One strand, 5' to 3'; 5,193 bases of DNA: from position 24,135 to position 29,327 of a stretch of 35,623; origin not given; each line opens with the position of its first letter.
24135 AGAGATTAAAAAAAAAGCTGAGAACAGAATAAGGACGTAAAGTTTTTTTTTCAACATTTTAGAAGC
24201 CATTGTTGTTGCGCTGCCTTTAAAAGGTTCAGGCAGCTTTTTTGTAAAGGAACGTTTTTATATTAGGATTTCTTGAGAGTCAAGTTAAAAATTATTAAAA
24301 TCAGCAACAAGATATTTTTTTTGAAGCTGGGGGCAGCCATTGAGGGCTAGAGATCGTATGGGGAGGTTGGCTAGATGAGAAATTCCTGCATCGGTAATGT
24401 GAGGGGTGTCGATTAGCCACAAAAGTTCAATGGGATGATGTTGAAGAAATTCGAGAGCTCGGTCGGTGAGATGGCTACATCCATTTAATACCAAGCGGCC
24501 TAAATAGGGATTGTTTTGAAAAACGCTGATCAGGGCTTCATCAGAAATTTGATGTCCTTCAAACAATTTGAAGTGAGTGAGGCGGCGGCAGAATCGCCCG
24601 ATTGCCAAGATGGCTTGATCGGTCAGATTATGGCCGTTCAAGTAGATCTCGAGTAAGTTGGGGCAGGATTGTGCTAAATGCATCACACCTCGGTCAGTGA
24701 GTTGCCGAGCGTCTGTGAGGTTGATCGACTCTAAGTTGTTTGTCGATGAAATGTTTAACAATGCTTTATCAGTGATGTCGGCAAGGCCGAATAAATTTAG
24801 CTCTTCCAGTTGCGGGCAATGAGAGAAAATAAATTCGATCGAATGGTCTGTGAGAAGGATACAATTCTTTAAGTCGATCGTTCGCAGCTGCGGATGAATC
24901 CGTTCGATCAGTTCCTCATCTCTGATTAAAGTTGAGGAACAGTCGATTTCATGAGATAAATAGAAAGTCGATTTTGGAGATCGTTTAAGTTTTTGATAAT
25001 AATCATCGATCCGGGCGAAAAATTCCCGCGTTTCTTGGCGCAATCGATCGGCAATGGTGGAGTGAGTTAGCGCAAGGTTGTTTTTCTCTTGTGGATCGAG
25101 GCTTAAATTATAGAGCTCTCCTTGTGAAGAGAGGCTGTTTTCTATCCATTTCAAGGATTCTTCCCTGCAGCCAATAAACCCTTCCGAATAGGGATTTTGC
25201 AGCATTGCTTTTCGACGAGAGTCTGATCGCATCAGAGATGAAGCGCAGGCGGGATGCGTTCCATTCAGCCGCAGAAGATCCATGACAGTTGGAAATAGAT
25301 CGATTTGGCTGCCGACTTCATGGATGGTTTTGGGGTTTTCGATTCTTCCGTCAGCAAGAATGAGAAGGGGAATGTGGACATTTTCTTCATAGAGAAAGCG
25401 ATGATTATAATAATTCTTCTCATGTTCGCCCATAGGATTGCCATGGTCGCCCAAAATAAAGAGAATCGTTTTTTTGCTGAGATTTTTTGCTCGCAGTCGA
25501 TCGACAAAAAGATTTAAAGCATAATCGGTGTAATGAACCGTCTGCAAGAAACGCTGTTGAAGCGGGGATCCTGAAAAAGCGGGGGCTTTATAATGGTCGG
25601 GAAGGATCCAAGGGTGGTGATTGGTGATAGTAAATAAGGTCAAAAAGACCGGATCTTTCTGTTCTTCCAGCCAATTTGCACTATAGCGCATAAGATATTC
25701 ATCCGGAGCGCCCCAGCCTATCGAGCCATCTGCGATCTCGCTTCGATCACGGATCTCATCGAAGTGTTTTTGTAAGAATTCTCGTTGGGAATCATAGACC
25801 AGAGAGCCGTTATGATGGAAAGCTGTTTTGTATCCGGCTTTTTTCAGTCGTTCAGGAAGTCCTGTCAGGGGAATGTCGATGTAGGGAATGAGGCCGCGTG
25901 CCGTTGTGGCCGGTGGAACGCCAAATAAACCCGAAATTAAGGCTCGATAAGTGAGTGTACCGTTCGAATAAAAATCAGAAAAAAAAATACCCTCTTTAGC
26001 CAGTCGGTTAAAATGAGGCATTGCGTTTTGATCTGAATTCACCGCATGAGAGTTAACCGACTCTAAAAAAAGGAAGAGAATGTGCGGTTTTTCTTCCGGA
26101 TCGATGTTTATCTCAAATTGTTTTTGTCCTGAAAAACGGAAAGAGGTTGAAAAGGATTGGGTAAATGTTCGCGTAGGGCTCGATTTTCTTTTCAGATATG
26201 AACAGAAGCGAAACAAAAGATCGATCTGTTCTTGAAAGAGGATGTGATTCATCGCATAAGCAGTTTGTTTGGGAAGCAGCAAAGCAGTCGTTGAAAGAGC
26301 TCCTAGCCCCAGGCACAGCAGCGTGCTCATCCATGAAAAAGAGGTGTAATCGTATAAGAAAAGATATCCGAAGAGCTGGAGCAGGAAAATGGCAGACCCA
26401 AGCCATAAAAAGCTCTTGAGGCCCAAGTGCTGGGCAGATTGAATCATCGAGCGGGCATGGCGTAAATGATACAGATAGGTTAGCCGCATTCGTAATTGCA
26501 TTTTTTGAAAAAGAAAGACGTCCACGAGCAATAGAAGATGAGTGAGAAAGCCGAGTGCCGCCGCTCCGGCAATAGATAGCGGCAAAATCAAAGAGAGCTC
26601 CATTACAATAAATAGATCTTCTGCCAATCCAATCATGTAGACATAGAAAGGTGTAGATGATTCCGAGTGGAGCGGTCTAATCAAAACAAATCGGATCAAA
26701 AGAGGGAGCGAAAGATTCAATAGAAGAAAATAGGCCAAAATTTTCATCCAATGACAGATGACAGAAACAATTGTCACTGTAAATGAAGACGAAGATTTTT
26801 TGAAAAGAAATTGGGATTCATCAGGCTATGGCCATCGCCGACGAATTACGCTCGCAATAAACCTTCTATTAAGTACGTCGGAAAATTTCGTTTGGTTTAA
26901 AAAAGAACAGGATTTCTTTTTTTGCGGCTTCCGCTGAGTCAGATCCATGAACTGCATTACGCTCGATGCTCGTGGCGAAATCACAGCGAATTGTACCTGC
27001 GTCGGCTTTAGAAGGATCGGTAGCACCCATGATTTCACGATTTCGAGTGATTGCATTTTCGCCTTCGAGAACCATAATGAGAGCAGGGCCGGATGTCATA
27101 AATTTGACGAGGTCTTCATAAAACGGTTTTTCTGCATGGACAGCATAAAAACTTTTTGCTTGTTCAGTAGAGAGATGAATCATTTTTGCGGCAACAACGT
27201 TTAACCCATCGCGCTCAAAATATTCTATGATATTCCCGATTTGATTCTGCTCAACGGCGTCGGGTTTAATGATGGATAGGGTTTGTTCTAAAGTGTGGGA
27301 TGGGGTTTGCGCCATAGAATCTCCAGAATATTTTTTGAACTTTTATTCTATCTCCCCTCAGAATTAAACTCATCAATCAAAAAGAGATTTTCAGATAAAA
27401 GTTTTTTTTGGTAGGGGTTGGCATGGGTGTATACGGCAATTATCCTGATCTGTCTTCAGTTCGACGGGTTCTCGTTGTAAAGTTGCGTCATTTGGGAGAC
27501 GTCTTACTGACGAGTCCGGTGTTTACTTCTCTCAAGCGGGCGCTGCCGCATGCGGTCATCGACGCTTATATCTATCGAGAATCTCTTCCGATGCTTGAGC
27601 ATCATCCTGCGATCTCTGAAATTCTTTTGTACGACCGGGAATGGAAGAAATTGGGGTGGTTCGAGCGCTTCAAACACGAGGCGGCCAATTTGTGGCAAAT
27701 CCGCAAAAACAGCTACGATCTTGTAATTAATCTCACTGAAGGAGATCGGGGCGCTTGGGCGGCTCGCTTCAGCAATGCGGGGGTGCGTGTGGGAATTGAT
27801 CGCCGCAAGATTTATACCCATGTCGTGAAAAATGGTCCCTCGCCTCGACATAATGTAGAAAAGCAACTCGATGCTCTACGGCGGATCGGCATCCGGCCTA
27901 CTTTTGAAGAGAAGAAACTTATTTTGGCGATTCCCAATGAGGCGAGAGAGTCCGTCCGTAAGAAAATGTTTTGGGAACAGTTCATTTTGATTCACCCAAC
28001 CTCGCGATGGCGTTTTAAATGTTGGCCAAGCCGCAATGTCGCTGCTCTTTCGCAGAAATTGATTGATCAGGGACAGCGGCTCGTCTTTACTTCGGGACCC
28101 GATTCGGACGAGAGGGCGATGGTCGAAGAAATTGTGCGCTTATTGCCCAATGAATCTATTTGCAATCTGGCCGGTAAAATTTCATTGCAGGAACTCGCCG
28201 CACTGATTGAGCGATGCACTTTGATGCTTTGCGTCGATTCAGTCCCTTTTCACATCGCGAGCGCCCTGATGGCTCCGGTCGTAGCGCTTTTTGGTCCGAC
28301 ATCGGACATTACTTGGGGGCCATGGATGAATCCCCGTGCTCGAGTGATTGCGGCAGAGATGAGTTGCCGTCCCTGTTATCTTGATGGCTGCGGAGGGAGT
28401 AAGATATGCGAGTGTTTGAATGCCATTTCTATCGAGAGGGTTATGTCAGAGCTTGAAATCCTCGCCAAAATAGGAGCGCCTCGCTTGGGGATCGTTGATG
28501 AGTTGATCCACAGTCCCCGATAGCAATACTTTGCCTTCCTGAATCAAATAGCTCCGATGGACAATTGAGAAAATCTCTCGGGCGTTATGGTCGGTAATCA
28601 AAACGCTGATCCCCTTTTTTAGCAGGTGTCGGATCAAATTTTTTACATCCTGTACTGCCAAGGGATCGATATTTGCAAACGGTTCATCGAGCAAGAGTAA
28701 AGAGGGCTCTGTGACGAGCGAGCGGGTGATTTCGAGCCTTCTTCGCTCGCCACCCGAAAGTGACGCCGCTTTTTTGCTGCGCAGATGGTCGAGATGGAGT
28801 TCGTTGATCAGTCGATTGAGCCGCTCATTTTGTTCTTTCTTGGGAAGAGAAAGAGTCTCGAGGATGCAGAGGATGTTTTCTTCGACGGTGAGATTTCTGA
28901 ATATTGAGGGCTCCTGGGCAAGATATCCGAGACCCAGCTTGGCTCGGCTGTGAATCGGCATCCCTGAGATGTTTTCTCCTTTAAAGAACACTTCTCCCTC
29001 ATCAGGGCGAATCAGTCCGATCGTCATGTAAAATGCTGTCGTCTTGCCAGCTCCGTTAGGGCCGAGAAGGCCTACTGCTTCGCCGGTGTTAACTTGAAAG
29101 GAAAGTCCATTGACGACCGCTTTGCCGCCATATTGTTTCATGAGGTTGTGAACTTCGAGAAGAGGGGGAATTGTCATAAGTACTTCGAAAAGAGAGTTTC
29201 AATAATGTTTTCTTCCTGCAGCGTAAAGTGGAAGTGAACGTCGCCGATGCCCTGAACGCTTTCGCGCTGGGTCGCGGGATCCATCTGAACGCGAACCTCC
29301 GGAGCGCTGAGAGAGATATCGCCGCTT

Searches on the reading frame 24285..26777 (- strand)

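Call 58: search_protein_families(library=ncbifam, proteins=[window:24285-26777:-], max_evalue=0.00001)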
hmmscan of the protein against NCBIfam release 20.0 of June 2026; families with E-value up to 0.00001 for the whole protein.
window:24285-26777:- (830 aa): 6 families
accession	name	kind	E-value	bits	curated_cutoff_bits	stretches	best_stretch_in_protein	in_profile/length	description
NF053595.1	LptchSynLtaSGpos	equivalog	1.4e-18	66.8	970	1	233-508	240-532/626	lipoteichoic acid synthase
TIGR03417.1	chol_sulfatase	equivalog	1.1e-17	64.1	433.45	1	410-582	255-432/500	choline-sulfatase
NF010322.0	PRK13759.1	equivalog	1.1e-17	63.7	481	1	409-569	269-437/486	arylsulfatase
NF009027.0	PRK12363.1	equivalog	6.8e-13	48.1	572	1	222-520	148-460/703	phosphoglycerol transferase I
NF052527.1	Mn_arylsulf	exception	1.2e-09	37.6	850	1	411-582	268-447/479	manganese-dependent arylsulfatase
NF038282.1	LapC_YejM_PbgA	exception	2.3e-08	32.8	825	1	232-502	260-500/584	LPS biosynthesis-modulating metalloenzyme YejM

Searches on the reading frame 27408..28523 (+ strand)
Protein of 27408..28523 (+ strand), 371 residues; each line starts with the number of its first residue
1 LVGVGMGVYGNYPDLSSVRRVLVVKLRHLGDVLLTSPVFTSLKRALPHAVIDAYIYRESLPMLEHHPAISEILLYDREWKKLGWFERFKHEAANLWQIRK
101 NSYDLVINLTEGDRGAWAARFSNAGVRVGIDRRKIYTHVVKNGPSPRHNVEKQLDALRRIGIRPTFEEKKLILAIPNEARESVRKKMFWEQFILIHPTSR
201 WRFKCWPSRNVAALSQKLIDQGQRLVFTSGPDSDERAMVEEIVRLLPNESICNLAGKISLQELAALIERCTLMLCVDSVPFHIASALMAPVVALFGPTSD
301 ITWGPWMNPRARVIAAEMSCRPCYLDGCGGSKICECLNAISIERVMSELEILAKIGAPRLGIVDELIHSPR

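Call 58: search_protein_families(library=ncbifam, proteins=[window:27408-28523:+], max_evalue=0.00001)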
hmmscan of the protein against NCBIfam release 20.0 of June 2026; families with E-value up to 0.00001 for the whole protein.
window:27408-28523:+ (371 aa): 6 families
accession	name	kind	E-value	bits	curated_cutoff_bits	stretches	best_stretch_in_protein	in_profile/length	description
TIGR02201.1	heptsyl_trn_III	equivalog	1e-73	248.4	170.2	1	20-317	1-308/344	putative lipopolysaccharide heptosyltransferase III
NF007742.0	PRK10422.1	equivalog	2.6e-60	204.1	467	1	17-318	4-311/352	lipopolysaccharide core heptosyltransferase RfaQ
TIGR02195.1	heptsyl_trn_II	equivalog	5e-33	114.6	134.6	1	20-352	1-337/339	lipopolysaccharide heptosyltransferase II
TIGR02193.1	heptsyl_trn_I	equivalog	5.9e-33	114.5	185.3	1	20-325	1-304/320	lipopolysaccharide heptosyltransferase I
NF008162.0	PRK10916.1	equivalog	4.2e-21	75.5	569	1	204-351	195-341/348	ADP-heptose--LPS heptosyltransferase RfaF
NF008204.0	PRK10964.1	equivalog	6e-19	68.3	437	1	20-306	2-290/322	lipopolysaccharide heptosyltransferase RfaC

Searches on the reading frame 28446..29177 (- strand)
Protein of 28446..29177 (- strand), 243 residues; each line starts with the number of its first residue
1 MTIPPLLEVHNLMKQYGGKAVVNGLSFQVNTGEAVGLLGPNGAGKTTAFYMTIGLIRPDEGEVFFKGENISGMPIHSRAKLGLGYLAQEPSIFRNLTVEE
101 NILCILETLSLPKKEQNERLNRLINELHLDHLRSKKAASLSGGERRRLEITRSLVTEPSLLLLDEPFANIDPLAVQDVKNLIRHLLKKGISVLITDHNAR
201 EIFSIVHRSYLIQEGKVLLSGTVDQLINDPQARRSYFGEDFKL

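Call 58: search_protein_families(library=ncbifam, proteins=[window:28446-29177:-], max_evalue=0.00001)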
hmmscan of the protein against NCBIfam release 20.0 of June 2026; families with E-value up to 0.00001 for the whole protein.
window:28446-29177:- (243 aa): 185 families (the best 25 are shown)
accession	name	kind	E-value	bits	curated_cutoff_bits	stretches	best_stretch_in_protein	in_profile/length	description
TIGR04406.1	LPS_export_lptB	equivalog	1.1e-103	345.6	240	1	7-243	2-239/239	LPS export ABC transporter ATP-binding protein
NF008144.0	PRK10895.1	equivalog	1.6e-80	270.1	381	1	7-243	4-241/241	LPS export ABC transporter ATP-binding protein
TIGR01188.1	drrA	subfamily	6.2e-49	166.9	312.45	1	14-226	1-211/302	daunorubicin resistance ABC transporter, ATP-binding protein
TIGR03410.1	urea_trans_UrtE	equivalog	3.8e-48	164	285.8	1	7-227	1-220/230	urea ABC transporter ATP-binding subunit UrtE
NF008449.1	PRK11300.1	equivalog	1.4e-47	162.1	362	1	5-240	4-255/255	high-affinity branched-chain amino acid ABC transporter ATP-binding protein LivG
TIGR03411.1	urea_trans_UrtD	equivalog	1.2e-46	159.3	304.1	1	6-239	2-242/242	urea ABC transporter ATP-binding protein UrtD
NF010060.0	PRK13537.1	equivalog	1.2e-44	152.5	521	1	6-228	15-235/314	nodulation factor ABC transporter ATP-binding protein NodI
TIGR03864.1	PQQ_ABC_ATP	hypoth_equivalog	2.4e-44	151.6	302.25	1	7-230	2-223/236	ABC transporter, ATP-binding subunit, PQQ-dependent alcohol dehydrogenase system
TIGR03740.1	galliderm_ABC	subfamily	6.6e-44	150.2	309.75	1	7-225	1-210/223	lantibiotic protection ABC transporter ATP-binding subunit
TIGR00968.1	3a0106s01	subfamily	2e-42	145.3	342.75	1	8-232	2-224/237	sulfate ABC transporter ATP-binding protein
NF011967.0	PRK15439.1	equivalog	2.7e-41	141.6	586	1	2-229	7-230/510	autoinducer 2 ABC transporter ATP-binding protein LsrA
NF043075.1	MMSYN1_0197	equivalog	3.2e-41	141.4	550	1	6-233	2-227/341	spermidine/putrescine ABC transporter ATP-binding protein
NF010059.0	PRK13536.1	equivalog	8.7e-41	139.8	549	1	7-229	44-264/342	nodulation factor ABC transporter ATP-binding protein NodI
NF040840.2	tungstate_WtpC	equivalog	1.4e-40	139.7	440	1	7-232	2-224/347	tungstate ABC transporter ATP-binding protein WtpC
TIGR03265.1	PhnT2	equivalog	4e-40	138.1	457.7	1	6-232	4-228/353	putative 2-aminoethylphosphonate ABC transporter ATP-binding protein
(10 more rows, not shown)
